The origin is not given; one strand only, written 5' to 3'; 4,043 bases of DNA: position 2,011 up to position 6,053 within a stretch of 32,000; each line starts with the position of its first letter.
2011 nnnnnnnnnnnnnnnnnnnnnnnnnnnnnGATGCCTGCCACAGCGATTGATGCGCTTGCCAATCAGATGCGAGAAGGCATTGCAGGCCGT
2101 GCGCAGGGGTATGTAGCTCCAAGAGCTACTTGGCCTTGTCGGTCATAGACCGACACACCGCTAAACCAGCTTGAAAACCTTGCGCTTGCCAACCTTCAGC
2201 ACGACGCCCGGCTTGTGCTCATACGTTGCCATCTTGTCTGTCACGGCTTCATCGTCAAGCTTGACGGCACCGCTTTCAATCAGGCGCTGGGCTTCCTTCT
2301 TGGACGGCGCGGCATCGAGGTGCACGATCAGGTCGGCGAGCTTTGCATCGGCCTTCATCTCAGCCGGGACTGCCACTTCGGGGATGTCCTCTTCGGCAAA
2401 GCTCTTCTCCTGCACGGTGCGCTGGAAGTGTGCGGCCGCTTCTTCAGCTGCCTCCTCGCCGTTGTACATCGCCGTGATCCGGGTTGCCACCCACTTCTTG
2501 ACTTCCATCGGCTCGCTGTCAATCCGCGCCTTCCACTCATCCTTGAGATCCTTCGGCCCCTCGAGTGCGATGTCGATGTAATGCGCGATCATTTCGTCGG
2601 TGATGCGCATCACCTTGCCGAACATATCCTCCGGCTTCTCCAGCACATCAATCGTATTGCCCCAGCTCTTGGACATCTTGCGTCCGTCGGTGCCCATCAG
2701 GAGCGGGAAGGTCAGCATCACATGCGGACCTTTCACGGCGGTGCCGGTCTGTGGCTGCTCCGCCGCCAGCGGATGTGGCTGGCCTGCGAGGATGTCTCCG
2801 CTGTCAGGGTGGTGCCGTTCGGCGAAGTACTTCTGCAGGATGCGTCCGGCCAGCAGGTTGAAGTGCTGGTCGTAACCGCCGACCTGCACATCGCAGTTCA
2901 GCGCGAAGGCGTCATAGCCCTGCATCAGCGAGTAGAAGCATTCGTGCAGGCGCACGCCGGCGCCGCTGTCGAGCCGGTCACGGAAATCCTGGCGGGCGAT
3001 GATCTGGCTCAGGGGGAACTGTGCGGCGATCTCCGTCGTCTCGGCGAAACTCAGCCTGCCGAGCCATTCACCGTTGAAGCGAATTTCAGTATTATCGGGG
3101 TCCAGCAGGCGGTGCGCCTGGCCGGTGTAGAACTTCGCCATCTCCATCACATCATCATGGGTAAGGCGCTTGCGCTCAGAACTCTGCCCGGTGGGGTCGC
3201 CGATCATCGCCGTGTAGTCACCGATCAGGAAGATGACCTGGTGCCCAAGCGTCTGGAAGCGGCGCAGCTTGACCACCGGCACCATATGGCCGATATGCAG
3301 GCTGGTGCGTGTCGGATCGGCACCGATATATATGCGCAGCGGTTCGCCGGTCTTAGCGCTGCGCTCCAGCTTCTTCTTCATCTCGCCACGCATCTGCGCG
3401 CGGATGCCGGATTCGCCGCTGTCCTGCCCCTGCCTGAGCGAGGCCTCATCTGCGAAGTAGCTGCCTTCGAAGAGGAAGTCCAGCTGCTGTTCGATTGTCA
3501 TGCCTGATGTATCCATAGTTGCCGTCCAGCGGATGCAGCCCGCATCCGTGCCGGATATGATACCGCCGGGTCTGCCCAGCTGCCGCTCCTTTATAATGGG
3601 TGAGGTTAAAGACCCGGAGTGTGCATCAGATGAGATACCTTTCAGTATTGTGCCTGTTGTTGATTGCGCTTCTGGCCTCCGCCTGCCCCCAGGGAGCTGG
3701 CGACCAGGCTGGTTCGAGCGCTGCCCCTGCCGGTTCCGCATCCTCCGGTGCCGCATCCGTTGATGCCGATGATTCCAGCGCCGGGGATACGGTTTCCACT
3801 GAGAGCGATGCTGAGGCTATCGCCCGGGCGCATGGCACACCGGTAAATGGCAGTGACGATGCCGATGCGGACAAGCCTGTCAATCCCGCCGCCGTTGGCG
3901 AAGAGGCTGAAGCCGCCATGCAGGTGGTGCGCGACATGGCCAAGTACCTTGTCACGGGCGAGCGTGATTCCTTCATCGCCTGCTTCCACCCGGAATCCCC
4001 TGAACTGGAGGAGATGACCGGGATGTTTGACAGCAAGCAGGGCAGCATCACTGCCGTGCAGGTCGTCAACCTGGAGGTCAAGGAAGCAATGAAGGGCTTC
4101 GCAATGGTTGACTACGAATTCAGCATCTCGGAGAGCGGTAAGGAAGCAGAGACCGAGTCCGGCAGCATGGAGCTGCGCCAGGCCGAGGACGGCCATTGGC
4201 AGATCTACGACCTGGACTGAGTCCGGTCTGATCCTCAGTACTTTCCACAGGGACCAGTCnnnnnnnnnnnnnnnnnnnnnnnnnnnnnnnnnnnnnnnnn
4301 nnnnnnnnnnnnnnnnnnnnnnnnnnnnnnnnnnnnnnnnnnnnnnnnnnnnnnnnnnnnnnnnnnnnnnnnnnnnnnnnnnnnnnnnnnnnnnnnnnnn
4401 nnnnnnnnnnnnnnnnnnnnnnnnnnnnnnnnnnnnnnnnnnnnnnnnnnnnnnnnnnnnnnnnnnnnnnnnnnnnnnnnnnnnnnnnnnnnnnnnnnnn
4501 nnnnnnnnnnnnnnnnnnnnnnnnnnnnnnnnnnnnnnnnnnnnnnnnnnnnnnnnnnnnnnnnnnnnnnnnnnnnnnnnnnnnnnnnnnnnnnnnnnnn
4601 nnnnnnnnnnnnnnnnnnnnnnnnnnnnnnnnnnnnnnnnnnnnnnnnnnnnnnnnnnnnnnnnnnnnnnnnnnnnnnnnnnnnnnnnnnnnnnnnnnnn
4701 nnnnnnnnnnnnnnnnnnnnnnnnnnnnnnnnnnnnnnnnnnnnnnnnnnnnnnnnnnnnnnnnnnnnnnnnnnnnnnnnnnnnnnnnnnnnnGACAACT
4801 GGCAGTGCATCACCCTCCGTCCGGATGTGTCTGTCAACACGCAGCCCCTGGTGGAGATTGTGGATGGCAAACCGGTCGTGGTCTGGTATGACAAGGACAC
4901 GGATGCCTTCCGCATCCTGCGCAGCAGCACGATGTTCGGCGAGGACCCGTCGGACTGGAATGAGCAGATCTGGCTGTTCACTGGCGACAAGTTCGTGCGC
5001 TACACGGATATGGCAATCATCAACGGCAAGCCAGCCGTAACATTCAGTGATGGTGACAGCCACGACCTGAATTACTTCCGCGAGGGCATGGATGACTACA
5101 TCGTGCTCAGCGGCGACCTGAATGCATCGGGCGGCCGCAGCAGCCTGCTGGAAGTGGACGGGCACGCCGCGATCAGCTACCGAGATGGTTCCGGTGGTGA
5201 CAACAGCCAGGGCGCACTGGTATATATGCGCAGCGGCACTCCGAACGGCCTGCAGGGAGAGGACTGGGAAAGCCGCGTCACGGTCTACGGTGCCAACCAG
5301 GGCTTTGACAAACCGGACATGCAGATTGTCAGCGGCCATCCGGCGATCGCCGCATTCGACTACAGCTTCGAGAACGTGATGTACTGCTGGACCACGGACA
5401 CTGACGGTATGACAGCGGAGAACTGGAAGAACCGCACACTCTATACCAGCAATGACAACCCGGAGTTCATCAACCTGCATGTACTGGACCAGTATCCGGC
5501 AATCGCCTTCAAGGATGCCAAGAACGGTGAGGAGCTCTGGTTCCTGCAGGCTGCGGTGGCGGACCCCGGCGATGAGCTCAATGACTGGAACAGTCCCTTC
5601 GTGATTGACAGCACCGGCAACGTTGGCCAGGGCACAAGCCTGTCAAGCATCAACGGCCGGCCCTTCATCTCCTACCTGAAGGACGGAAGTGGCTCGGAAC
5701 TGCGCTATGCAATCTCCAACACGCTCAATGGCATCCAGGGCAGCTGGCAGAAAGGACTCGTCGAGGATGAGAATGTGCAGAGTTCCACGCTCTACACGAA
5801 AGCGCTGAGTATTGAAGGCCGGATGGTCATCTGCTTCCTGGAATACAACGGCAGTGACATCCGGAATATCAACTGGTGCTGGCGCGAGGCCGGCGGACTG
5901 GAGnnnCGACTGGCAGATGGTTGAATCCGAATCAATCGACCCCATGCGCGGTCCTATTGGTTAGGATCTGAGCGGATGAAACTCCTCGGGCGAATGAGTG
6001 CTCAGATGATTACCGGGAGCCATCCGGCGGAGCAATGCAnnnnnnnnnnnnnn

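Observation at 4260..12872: A shared ~115-aa N-terminal module on three lipoproteins with unrelated C-terminal domains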

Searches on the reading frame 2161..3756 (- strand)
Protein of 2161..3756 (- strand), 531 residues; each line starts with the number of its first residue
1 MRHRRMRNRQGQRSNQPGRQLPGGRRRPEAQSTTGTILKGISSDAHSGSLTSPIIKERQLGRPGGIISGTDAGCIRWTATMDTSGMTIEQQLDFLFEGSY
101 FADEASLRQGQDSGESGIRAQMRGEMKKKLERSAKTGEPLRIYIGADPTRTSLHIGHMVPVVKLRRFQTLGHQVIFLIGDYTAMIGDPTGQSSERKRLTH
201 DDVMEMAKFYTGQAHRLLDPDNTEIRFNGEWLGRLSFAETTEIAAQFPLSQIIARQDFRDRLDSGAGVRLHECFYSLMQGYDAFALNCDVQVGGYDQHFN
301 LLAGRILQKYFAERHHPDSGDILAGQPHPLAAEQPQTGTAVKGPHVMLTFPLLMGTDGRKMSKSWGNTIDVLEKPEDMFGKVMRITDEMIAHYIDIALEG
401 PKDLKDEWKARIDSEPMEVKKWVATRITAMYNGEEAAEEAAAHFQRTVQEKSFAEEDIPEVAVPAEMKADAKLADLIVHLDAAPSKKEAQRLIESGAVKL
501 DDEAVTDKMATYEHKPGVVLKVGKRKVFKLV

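Call 13: search_protein_families(library=pfam, proteins=[window:2161-3756:-], max_evalue=0.001)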
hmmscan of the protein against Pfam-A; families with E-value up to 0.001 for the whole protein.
window:2161-3756:- (531 aa): 3 families
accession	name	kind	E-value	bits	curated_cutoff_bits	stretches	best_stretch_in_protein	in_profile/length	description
PF00579.31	tRNA-synt_1b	-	1e-60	206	21.1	1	137-447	3-290/292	tRNA synthetases class I (W and Y)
PF22421.1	SYY_C-terminal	-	5.3e-07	29.9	27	1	456-515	7-63/83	Tyrosine--tRNA ligase SYY-like C-terminal domain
PF01479.30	S4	-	0.00014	21.9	22.8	1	473-507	3-37/48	S4 domain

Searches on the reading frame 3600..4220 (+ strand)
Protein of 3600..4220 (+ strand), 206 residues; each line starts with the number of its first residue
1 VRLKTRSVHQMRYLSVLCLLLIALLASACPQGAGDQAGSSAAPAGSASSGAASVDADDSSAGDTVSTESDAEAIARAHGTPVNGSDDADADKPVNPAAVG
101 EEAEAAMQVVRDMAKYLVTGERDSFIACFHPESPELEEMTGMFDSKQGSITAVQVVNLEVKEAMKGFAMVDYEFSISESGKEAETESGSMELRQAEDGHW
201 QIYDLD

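Call 3: search_protein_families(library=pfam, proteins=[window:3600-4220:+], max_evalue=1)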
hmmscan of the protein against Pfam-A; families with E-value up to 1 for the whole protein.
window:3600-4220:+ (206 aa): 4 families
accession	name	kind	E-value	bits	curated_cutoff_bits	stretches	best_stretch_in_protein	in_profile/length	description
PF21827.1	New_glue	-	0.014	15.6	31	1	11-68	1-63/94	New glue protein family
PF05223.17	MecA_N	-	0.058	14.1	22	1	150-202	51-102/117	NTF2-like N-terminal transpeptidase domain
PF14534.12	DUF4440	-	0.086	13.7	25.2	1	137-202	41-107/107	Domain of unknown function (DUF4440)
PF00076.28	RRM_1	-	0.17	12.2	20.7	1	145-173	20-47/70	RNA recognition motif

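Call 12: search_protein_families(library=ncbifam, proteins=[window:3600-4220:+], max_evalue=1)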
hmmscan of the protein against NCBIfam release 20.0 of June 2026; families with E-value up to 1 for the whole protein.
window:3600-4220:+ (206 aa): 3 families
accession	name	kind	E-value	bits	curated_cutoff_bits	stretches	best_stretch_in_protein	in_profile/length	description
NF046039.1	lipo_NMB0938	equivalog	0.042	12.9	80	1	15-86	6-80/277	NMB0938 family lipoprotein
NF053613.1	OMP_toxin_LptF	equivalog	0.056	13.1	400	1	125-176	16-67/256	lipotoxin F family OmpA-related lipoprotein LptF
NF058595.1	invert_tail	domain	0.18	12.1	37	1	5-46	48-90/113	lipo-invert putative C-terminal anchoring domain-containing protein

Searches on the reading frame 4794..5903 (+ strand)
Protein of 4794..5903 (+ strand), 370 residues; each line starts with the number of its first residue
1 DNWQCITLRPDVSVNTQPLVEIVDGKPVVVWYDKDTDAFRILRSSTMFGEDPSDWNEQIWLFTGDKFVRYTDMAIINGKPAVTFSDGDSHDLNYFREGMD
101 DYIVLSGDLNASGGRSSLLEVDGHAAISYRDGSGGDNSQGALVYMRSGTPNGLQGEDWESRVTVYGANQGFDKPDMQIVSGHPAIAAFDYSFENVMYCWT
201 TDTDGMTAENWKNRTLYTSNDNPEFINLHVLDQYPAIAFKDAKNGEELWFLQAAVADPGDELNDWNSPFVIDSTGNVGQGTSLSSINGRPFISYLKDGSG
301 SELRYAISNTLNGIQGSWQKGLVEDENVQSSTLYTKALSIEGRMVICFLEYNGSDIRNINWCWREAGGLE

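Call 78: search_protein_families(library=pfam, proteins=[window:4794-5903:+], max_evalue=10)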
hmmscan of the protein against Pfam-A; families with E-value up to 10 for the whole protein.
window:4794-5903:+ (370 aa): 0 families
